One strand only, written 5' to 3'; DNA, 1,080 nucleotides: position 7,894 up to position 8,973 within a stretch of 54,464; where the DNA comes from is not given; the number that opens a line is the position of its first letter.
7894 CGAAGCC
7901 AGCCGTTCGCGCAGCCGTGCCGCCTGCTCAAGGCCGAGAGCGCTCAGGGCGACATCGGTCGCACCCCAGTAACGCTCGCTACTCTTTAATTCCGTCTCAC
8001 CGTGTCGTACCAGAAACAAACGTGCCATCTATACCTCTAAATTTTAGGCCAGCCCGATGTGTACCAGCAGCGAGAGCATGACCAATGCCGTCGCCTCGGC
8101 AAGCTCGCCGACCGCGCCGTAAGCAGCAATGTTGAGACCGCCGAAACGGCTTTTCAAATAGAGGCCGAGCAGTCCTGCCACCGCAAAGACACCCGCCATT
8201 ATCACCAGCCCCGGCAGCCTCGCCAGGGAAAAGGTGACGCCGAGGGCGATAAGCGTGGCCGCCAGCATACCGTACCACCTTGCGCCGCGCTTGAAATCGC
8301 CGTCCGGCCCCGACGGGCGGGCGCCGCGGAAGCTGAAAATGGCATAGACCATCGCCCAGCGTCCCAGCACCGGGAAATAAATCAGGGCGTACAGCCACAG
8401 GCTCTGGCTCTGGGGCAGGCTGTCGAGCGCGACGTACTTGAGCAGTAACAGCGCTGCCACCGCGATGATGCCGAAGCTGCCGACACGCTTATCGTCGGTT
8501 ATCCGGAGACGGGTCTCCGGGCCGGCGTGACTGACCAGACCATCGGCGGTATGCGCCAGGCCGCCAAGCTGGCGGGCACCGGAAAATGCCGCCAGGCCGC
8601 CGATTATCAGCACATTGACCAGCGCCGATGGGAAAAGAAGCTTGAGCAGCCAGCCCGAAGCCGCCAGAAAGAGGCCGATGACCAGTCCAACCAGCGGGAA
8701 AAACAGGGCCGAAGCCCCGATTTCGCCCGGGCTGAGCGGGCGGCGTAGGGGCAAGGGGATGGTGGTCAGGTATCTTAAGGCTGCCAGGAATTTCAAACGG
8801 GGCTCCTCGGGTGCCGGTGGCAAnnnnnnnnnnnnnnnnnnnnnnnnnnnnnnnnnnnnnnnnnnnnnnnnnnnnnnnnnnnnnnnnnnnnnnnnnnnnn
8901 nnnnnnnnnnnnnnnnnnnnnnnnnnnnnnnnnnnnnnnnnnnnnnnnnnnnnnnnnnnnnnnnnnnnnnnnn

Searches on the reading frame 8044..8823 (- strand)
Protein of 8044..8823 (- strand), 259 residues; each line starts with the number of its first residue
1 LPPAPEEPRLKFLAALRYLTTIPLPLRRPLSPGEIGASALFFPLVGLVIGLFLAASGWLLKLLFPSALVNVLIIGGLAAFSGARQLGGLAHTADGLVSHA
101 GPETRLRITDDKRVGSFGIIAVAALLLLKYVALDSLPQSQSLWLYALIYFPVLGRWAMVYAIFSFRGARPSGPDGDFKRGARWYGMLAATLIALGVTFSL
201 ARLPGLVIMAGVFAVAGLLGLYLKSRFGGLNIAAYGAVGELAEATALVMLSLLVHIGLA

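Call 3: search_protein_families(library=pfam, proteins=[window:8044-8823:-], max_evalue=1)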
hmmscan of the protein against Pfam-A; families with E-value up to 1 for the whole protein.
window:8044-8823:- (259 aa): 2 families
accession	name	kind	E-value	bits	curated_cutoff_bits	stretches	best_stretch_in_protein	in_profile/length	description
PF02654.20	CobS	-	3.8e-34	119.1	23.2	1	15-248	1-207/207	Cobalamin-5-phosphate synthase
PF03779.20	SPW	-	0.068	14.1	31.5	1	45-83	5-43/93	SPW repeat domain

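Call 39: find_related_loci(query=window:8044-8823:-, collection=metagenome_contigs, flank=10000)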
Query window:8044-8823:- (259 aa) in metagenome_contigs; peptide patterns used: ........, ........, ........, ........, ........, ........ (x = any residue, [..] = any of these).
576 stretches matched a pattern; 184 encode a relative of the query (tblastn E <= 1e-3); the best 80 are kept; 80 distinct loci.
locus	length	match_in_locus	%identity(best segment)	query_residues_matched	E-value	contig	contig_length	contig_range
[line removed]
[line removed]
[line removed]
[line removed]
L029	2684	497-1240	48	9-258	6e-68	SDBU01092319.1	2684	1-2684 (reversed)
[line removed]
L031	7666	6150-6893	48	9-258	4e-67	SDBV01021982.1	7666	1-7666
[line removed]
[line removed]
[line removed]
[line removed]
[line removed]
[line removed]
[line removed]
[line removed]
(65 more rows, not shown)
